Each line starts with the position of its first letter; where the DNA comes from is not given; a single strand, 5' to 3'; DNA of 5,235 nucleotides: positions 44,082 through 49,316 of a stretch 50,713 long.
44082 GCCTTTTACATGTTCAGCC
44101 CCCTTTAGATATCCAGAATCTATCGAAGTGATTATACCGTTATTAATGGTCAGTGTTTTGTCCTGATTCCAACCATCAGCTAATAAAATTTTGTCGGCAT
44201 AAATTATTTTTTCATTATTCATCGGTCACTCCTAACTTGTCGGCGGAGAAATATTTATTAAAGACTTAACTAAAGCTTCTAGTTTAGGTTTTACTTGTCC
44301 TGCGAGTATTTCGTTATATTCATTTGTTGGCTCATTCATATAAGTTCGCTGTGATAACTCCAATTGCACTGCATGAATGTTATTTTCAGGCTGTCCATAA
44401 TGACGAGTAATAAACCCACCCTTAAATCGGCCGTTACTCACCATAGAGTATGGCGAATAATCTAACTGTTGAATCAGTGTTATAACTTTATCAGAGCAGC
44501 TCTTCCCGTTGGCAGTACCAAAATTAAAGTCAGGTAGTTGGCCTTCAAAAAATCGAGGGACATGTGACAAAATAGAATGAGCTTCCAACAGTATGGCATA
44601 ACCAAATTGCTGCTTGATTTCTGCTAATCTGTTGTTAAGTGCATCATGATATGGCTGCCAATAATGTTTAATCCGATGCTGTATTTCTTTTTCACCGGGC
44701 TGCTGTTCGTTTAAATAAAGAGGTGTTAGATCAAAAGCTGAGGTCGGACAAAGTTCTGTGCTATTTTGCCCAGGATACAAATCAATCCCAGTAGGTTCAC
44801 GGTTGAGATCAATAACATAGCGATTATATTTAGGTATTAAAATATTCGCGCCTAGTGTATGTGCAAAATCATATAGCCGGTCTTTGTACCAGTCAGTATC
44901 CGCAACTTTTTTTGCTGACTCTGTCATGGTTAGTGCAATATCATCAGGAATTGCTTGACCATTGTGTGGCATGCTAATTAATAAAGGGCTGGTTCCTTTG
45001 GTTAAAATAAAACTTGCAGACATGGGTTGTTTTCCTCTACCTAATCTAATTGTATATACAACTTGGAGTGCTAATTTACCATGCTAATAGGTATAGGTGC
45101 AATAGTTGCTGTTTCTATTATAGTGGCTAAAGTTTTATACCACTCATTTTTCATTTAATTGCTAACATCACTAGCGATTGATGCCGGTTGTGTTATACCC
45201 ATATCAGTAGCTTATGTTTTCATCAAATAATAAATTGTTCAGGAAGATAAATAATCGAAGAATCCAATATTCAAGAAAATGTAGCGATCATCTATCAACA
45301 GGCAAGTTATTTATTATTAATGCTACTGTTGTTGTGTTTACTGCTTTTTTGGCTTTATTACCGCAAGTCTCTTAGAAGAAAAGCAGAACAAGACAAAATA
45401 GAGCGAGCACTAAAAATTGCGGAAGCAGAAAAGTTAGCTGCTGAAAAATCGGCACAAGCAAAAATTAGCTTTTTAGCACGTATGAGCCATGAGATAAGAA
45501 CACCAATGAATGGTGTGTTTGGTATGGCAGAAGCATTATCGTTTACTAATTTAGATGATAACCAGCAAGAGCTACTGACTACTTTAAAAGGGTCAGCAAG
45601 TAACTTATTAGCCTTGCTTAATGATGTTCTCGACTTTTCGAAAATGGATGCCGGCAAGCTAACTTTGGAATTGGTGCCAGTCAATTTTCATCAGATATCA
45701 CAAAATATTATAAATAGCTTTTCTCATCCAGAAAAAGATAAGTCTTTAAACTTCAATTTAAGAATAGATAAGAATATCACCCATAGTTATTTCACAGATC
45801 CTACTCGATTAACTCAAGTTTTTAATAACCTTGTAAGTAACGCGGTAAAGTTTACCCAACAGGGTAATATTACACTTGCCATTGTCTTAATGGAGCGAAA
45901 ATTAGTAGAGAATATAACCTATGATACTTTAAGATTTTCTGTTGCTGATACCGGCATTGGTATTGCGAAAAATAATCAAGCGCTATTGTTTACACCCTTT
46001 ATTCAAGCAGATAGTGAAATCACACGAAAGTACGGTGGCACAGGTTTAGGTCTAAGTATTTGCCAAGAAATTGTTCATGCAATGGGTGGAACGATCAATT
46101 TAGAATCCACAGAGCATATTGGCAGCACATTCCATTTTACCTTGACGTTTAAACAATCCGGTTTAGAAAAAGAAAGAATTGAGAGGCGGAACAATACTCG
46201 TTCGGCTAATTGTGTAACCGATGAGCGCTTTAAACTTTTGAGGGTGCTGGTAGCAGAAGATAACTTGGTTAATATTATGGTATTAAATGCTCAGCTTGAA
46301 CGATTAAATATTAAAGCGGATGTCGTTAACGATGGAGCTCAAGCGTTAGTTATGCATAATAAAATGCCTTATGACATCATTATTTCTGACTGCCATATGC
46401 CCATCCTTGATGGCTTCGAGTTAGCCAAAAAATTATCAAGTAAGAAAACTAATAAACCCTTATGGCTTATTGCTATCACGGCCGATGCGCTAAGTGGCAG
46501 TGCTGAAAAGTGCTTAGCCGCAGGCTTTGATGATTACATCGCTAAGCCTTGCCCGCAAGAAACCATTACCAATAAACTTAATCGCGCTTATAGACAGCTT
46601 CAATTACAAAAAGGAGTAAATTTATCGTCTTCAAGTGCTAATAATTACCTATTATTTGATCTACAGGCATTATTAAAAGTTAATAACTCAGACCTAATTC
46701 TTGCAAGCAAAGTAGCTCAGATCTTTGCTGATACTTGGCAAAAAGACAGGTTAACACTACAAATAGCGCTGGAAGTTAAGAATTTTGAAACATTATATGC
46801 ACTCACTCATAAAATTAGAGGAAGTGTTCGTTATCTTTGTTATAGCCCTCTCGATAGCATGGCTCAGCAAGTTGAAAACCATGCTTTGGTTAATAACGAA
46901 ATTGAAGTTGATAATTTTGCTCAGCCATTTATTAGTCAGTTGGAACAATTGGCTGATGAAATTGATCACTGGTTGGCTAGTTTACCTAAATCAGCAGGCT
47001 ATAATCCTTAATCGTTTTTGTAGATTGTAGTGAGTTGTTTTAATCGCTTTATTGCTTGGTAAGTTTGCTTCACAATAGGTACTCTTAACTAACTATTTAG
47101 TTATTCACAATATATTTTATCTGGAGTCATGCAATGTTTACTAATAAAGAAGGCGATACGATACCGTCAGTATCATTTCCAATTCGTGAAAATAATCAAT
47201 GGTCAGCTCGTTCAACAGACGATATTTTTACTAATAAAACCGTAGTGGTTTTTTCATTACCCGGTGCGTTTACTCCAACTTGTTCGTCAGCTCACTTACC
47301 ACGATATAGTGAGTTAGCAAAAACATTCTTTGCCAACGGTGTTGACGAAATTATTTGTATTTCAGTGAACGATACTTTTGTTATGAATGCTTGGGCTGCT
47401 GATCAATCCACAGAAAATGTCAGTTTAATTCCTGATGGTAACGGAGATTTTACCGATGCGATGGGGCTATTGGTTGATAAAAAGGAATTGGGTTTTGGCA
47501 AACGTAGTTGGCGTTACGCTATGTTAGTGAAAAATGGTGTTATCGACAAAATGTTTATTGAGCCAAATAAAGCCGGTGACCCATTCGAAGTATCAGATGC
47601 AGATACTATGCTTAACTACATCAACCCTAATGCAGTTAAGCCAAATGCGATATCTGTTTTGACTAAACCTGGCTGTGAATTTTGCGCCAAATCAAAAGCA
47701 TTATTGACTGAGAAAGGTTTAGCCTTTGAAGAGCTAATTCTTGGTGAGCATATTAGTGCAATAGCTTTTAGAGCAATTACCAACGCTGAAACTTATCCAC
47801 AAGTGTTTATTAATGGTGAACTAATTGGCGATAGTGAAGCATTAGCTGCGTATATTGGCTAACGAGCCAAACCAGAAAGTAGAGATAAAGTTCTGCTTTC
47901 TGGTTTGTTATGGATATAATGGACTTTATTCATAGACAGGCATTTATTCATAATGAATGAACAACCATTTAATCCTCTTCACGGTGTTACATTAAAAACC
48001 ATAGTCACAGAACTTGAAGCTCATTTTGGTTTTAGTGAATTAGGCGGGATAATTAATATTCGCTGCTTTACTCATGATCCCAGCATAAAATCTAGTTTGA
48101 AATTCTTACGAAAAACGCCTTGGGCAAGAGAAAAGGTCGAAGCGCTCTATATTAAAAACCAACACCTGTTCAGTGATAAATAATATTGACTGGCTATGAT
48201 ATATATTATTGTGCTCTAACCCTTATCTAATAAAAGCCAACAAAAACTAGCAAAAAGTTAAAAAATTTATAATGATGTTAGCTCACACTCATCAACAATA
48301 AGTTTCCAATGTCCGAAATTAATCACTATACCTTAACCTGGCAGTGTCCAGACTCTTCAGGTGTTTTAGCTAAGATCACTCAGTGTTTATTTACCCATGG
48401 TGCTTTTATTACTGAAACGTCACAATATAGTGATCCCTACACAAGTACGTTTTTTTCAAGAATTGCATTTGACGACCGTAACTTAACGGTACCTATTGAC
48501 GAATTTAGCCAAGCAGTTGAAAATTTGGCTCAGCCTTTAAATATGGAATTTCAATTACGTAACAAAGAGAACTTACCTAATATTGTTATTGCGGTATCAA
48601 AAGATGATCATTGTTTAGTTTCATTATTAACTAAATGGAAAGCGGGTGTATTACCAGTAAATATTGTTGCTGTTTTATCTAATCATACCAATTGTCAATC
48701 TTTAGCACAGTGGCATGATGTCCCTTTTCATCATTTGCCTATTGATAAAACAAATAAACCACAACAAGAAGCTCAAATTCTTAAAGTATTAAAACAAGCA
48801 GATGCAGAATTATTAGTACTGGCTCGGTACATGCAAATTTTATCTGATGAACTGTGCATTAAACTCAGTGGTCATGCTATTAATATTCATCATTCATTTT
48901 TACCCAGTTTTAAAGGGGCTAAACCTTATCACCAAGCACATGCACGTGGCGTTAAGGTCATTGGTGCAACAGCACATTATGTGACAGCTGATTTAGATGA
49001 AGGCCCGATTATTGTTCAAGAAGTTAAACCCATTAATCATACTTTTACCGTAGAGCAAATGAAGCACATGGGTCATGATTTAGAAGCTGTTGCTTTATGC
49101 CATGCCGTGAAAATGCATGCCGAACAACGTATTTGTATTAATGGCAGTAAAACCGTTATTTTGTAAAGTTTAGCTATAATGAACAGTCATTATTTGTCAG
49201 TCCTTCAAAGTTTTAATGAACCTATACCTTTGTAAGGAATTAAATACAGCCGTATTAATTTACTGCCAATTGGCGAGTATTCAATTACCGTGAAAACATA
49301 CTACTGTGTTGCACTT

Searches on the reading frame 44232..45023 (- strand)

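Call 81: search_protein_families(library=ncbifam, proteins=[window:44232-45023:-], max_evalue=1e-10)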
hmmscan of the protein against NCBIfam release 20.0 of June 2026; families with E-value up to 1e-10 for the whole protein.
window:44232-45023:- (263 aa): 1 family
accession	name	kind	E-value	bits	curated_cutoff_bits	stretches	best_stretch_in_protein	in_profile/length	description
TIGR02017.1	hutG_amidohyd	equivalog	9.7e-95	316.9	278.75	1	7-258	5-260/263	N-formylglutamate deformylase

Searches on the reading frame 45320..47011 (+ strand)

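Call 81: search_protein_families(library=ncbifam, proteins=[window:45320-47011:+], max_evalue=1e-10)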
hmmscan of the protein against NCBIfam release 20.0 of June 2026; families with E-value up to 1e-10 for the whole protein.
window:45320-47011:+ (563 aa): 82 families (the best 25 are shown)
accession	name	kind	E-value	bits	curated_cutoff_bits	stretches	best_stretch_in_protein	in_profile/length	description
NF008318.0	PRK11107.1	equivalog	1.9e-110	370.4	890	2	33-281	279-522/920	two-component sensor histidine kinase BarA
TIGR02956.1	TMAO_torS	equivalog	2.3e-101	340.4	676.5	1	36-431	452-827/967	TMAO reductase system sensor histidine kinase/response regulator TorS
NF041947.1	LuxQ_Vibrio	equivalog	3e-90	303.3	1200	1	30-421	454-836/843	quorum-sensing autoinducer 2 sensor kinase/phosphatase LuxQ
NF045901.1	HisKinLetSLeg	equivalog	1.2e-86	291.5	1650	2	31-297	277-536/906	two-component system sensor histidine kinase LetS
NF008302.0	PRK11091.1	equivalog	1.6e-83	281.3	838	1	40-554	275-775/779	aerobic respiration two-component sensor histidine kinase ArcB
NF011874.0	PRK15347.1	equivalog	1.6e-77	261.4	852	2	23-279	374-616/921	two component system sensor kinase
NF008099.0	PRK10841.1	equivalog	5.9e-75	252.7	920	2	39-284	461-697/949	two-component system sensor histidine kinase RcsC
NF038297.2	hybrid_HK_HrmK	equivalog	8.1e-75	252.6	725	1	41-416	228-600/607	hybrid histidine kinase/response regulator HrmK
NF008543.0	PRK11466.1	equivalog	5.1e-59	200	982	1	39-442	435-815/914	TMAO reductase system sensor histidine kinase/response regulator TorS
NF007420.1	PRK09959.1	equivalog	1.1e-57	195.4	1995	1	32-523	696-1163/1197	acid-sensing system histidine kinase EvgS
NF046044.1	PnpS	equivalog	2.3e-48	165.2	400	1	45-275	167-389/390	two-component system histidine kinase PnpS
NF033092.0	HK_WalK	equivalog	1.1e-46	159.6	725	1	42-276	366-593/594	cell wall metabolism sensor histidine kinase WalK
NF041832.1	near_NosP_CTERM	subfamily_domain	4.2e-43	147.8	400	1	43-410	2-356/370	NahK/ErcS family hybrid sensor histidine kinase/response regulator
NF047874.1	MASE3_PAS_HK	subfamily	1.7e-40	139.5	560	1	37-292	386-640/655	MASE3 domain-containing sensor histidine kinase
NF047465.1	hybrid_HK_LvrA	exception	2.9e-38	131.4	1200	1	44-420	198-580/819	hybrid histidine kinase/response regulator LvrA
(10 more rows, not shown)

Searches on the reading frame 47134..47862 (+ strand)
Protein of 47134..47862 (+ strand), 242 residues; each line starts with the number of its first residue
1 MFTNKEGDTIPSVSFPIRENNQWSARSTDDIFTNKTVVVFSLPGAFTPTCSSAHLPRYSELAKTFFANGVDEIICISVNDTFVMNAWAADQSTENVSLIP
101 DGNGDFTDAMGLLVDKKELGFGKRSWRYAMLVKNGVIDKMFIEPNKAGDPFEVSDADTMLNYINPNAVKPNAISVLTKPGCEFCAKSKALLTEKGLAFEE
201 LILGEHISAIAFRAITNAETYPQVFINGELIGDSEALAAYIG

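Call 104: search_protein_families(library=ncbifam, proteins=[window:47134-47862:+], max_evalue=1e-20)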
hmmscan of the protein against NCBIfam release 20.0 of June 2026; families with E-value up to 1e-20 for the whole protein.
window:47134-47862:+ (242 aa): 1 family
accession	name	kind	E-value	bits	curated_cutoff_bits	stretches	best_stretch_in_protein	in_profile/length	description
TIGR02190.1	GlrX-dom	hypoth_equivalog_domain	3e-30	104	99.3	1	164-241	1-78/79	glutaredoxin-family domain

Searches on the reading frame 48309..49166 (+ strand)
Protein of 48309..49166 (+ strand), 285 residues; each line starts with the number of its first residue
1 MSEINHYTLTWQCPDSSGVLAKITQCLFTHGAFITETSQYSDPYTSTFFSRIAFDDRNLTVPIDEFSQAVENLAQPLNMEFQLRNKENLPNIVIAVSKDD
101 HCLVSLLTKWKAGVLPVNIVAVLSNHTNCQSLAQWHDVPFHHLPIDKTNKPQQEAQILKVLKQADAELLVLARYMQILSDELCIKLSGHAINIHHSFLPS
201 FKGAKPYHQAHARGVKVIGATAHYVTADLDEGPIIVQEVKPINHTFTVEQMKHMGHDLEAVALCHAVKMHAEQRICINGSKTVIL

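Call 104: search_protein_families(library=ncbifam, proteins=[window:48309-49166:+], max_evalue=1e-20)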
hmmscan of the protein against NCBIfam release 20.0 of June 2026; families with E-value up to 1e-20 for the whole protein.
window:48309-49166:+ (285 aa): 3 families
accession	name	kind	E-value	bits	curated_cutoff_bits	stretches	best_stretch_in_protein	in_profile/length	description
NF004684.0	PRK06027.1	subfamily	3.8e-112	374.6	223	1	4-285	4-285/286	formyltetrahydrofolate deformylase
TIGR00655.1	PurU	equivalog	4.2e-95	318.6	285.95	1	8-285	2-280/280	formyltetrahydrofolate deformylase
TIGR00639.1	PurN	equivalog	2.3e-32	112.1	150.1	1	91-276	2-190/192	phosphoribosylglycinamide formyltransferase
